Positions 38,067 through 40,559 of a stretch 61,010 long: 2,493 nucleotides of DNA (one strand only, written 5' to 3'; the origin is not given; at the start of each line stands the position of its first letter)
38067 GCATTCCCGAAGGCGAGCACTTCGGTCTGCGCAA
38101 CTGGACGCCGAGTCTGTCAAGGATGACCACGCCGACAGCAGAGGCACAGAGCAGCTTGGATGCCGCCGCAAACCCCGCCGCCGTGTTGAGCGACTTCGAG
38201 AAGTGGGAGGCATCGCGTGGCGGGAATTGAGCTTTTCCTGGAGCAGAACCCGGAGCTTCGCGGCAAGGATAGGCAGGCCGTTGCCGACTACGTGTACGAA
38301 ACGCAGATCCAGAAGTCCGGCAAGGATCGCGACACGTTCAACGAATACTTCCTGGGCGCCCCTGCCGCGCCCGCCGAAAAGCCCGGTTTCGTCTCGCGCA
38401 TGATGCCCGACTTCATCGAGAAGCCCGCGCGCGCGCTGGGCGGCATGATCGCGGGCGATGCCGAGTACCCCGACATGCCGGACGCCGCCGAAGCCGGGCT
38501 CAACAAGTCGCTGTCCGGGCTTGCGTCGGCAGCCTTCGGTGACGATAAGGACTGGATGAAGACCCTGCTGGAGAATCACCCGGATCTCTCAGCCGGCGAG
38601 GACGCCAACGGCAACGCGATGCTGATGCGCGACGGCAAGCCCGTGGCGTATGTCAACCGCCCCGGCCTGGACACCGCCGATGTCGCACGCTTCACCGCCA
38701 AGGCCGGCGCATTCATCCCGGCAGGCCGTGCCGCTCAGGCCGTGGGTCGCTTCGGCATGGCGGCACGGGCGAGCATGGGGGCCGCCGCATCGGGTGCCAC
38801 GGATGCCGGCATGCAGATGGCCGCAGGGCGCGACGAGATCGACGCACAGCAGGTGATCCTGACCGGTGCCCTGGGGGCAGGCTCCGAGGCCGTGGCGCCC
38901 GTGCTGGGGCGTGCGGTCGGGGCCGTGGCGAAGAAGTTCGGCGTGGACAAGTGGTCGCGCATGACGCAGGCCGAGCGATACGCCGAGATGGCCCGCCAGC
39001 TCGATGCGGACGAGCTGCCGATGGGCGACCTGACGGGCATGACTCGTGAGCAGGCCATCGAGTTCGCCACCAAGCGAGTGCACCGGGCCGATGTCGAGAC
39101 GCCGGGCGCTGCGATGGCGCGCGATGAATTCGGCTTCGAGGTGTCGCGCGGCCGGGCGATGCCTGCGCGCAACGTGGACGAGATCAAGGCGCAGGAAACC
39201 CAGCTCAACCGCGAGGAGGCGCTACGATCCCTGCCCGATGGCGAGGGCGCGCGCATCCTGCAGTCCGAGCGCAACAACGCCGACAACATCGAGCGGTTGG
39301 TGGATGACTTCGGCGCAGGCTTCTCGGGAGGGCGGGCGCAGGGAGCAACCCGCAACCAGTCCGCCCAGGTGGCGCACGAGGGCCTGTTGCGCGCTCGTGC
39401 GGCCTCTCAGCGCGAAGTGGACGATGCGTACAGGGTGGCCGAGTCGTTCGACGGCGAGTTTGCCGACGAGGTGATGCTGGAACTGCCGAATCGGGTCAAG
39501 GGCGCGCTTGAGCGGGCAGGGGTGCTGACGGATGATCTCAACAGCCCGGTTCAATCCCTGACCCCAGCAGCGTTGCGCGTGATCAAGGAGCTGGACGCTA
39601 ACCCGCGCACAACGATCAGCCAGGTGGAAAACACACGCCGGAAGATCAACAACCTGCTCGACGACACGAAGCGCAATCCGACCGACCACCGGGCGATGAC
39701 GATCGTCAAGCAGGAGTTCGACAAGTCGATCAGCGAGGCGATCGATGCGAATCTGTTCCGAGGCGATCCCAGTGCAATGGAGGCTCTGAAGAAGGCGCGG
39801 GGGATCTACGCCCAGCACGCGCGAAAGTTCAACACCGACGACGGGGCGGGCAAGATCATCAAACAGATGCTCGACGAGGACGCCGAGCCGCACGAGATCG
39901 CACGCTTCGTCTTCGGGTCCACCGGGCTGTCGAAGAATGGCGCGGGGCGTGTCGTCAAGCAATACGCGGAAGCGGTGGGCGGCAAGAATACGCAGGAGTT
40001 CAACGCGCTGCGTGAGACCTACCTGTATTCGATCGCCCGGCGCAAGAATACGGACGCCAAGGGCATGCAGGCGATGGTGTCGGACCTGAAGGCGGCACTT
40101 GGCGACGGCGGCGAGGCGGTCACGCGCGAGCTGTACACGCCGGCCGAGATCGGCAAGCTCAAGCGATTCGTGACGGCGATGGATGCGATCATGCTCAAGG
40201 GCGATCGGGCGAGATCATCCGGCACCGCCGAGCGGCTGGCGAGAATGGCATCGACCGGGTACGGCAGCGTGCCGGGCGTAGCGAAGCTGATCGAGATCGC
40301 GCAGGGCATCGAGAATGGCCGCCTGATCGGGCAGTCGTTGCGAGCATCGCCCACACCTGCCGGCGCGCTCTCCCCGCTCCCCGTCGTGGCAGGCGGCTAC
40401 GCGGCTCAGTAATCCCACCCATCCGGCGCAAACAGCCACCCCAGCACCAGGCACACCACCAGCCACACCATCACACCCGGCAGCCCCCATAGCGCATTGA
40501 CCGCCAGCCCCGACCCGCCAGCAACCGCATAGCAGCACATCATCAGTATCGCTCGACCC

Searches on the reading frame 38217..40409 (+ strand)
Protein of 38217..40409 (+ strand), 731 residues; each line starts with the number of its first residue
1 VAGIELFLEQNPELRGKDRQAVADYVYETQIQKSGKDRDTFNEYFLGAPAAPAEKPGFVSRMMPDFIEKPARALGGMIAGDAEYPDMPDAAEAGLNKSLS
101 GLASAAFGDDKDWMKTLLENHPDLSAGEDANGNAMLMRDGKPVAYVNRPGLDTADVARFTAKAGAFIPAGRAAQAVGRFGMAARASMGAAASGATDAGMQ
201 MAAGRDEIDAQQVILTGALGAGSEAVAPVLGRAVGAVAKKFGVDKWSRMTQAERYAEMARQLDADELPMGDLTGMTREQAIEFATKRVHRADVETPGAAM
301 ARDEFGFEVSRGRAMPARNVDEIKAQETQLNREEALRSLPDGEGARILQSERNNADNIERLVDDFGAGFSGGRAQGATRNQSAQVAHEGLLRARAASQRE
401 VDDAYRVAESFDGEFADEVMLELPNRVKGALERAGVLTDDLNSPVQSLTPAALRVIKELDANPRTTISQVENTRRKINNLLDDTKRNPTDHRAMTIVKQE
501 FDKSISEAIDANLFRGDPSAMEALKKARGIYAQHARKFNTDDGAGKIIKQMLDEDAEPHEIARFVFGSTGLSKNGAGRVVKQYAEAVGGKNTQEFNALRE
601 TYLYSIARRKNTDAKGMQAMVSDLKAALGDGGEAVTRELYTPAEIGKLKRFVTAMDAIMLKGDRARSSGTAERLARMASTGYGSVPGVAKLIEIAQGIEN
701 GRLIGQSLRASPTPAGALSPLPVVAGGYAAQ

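Call 13: search_protein_families(library=pfam, proteins=[window:38217-40409:+], max_evalue=0.001)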
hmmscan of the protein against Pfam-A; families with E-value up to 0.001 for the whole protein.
window:38217-40409:+ (731 aa): 0 families

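Call 14: search_protein_families(library=phrogs, proteins=[window:38217-40409:+], max_evalue=0.001)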
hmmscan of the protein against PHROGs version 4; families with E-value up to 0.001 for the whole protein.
window:38217-40409:+ (731 aa): 0 families

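Call 30: search_protein_families(library=pfam, proteins=[window:38217-40409:+], max_evalue=0.5)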
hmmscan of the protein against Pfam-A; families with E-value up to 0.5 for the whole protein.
window:38217-40409:+ (731 aa): 1 family
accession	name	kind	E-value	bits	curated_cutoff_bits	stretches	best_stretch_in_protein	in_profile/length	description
PF16577.11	UBA_5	-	0.0066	17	27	1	82-120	3-41/62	UBA domain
